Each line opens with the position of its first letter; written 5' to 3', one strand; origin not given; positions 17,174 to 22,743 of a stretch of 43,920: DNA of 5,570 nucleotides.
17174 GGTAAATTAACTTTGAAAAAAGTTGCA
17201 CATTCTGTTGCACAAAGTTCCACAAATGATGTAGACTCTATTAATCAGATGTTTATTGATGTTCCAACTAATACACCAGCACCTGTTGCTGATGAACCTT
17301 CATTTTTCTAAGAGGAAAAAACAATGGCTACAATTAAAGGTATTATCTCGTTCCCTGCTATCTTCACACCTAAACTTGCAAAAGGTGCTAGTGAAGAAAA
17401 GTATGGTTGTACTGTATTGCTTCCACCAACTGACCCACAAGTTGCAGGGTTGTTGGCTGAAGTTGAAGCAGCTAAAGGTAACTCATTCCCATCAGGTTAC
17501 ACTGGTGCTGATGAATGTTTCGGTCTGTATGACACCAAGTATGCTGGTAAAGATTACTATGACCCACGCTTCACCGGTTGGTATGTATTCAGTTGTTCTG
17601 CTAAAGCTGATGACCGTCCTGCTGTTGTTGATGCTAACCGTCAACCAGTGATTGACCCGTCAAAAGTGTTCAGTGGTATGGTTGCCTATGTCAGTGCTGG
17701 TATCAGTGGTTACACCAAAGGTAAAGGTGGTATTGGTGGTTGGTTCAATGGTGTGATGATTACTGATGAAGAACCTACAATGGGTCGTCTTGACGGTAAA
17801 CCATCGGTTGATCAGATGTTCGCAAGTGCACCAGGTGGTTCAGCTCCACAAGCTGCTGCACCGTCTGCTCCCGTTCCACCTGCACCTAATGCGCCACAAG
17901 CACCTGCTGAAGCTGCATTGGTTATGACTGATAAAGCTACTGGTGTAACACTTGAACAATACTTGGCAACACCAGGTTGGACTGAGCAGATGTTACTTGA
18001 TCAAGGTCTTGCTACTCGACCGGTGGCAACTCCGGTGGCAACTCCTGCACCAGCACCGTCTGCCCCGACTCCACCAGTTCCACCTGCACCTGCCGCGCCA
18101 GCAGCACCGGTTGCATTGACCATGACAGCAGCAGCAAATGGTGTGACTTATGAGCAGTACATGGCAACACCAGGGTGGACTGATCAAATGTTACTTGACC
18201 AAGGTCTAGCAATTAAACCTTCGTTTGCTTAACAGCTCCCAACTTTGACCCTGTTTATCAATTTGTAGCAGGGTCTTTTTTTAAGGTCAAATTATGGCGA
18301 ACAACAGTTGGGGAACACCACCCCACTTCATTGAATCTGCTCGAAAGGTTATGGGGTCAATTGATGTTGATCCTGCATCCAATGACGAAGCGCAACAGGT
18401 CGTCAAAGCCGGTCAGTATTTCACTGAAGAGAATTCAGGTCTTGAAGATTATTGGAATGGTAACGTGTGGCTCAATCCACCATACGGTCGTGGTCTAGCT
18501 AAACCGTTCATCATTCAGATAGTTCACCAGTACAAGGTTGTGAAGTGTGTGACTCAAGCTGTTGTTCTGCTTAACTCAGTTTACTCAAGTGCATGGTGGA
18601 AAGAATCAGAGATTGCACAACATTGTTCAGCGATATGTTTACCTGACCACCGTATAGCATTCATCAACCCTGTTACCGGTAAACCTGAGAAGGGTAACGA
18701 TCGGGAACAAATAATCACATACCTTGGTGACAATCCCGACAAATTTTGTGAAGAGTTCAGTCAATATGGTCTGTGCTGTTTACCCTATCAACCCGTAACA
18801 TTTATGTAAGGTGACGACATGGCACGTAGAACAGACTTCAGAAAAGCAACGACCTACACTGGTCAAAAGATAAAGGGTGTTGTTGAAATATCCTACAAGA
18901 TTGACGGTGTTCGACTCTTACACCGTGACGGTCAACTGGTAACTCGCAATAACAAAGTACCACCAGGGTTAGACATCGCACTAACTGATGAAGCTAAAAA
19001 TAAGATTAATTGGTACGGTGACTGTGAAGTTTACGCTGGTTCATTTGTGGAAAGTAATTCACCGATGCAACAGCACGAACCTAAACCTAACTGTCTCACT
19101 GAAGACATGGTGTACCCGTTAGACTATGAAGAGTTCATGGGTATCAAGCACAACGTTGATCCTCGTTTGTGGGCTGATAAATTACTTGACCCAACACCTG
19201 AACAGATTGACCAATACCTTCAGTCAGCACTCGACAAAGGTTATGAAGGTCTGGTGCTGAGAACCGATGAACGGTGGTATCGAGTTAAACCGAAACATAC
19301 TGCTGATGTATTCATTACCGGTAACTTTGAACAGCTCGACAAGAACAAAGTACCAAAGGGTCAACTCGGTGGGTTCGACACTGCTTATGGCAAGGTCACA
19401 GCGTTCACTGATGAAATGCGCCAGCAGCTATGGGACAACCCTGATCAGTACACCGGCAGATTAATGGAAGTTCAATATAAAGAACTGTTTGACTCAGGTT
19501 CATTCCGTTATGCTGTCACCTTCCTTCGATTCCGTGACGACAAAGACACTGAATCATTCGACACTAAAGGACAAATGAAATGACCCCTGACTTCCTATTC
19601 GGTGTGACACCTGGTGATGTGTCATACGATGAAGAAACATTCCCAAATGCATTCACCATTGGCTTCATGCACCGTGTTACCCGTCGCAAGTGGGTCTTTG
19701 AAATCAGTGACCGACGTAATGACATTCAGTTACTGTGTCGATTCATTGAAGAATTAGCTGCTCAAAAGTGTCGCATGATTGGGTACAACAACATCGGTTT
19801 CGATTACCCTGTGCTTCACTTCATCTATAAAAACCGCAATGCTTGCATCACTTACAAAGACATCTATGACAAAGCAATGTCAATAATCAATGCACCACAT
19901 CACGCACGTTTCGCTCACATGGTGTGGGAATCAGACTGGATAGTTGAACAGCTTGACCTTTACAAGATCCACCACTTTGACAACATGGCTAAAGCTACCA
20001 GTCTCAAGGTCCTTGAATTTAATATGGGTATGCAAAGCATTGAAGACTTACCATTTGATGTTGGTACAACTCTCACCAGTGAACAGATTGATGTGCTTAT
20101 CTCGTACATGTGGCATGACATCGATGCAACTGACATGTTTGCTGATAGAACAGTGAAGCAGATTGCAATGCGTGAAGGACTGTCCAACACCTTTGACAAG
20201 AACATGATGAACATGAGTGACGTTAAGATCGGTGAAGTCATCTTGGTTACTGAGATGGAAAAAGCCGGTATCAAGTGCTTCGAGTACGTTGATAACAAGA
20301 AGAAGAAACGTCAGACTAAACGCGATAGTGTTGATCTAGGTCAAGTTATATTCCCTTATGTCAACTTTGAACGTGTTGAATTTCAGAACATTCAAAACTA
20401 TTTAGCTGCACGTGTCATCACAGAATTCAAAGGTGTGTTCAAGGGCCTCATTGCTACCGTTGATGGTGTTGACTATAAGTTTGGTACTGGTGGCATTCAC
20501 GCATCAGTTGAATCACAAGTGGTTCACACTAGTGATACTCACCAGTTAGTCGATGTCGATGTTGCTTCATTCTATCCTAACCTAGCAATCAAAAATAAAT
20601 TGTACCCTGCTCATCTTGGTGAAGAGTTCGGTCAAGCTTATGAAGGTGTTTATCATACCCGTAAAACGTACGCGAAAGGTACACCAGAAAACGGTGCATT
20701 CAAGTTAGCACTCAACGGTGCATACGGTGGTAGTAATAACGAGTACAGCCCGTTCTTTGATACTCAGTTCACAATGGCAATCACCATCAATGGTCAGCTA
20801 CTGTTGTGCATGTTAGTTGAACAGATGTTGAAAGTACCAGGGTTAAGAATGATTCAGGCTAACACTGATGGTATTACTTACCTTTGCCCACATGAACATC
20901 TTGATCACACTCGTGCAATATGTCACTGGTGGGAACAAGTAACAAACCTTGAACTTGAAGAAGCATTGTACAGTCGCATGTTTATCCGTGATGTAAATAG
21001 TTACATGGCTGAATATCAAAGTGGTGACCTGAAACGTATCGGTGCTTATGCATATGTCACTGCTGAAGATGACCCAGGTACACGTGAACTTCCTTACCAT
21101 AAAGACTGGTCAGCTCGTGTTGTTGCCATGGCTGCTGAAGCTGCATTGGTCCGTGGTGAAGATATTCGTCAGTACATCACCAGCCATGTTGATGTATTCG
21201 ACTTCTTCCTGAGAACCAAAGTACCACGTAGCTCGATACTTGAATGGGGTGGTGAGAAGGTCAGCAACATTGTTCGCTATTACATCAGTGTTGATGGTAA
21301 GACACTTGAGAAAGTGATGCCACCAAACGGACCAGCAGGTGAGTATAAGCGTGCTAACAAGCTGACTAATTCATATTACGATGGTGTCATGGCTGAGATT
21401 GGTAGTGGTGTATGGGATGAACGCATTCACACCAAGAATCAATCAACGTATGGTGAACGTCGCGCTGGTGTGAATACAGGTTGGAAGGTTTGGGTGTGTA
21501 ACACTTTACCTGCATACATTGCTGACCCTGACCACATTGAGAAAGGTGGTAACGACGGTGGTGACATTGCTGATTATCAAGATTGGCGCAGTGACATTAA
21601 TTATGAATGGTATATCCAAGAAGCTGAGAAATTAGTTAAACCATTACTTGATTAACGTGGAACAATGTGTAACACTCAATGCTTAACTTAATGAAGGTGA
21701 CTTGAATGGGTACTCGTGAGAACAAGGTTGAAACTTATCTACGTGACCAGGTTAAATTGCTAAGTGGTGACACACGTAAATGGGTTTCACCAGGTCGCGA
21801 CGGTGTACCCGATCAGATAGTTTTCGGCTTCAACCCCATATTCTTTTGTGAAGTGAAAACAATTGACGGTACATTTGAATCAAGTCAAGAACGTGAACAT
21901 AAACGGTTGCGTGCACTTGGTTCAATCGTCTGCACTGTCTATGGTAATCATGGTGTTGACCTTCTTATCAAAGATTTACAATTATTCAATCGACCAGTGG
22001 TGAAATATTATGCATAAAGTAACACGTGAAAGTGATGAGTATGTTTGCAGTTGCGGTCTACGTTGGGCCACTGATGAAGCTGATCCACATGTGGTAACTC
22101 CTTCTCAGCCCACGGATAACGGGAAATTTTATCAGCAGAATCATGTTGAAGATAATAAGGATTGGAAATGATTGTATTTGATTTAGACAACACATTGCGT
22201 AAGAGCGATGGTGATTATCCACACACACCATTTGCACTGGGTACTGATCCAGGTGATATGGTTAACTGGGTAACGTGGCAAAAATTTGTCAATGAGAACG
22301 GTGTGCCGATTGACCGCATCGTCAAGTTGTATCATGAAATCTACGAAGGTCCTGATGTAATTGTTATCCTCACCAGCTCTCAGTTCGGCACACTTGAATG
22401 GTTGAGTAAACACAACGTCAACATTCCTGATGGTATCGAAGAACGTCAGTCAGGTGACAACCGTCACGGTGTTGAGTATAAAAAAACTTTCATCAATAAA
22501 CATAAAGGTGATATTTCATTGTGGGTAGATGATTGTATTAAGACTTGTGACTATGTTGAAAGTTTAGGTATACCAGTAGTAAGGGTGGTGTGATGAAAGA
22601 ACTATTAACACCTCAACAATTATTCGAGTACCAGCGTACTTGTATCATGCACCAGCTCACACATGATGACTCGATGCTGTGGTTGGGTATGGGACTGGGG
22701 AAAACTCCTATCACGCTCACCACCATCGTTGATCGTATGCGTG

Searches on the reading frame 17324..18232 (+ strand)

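Call 18: search_protein_families(library=pfam, proteins=[window:17324-18232:+], max_evalue=0.01)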
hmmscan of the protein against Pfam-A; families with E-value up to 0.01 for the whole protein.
window:17324-18232:+ (302 aa): 1 family
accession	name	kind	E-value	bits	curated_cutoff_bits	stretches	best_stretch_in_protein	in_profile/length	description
PF10991.15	Enc34_ssDNA-bd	-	5.1e-16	59.3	26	1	8-154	10-157/176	Enterobacter phage Enc34, ssDNA-binding protein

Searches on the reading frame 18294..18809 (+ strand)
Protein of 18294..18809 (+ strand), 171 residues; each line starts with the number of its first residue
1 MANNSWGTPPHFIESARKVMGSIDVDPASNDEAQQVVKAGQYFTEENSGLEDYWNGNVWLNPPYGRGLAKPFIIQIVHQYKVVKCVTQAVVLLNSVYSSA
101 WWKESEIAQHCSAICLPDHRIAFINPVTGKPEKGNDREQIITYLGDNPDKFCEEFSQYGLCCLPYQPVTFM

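Call 18: search_protein_families(library=pfam, proteins=[window:18294-18809:+], max_evalue=0.01)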
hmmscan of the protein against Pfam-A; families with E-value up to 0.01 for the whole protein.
window:18294-18809:+ (171 aa): 1 family
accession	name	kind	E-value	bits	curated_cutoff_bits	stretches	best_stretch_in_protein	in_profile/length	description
PF05869.16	Dam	-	3.9e-18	66.1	28.1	1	4-142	10-142/169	DNA N-6-adenine-methyltransferase (Dam)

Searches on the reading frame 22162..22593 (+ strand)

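Call 18: search_protein_families(library=pfam, proteins=[window:22162-22593:+], max_evalue=0.01)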
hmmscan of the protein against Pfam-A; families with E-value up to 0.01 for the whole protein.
window:22162-22593:+ (143 aa): 1 family
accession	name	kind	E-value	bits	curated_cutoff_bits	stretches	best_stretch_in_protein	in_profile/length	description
PF25109.1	HAD_PNKP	-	0.0073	16.9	27.6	0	73-142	66-138/143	Polynucleotide kinase PNKP phosphatase domain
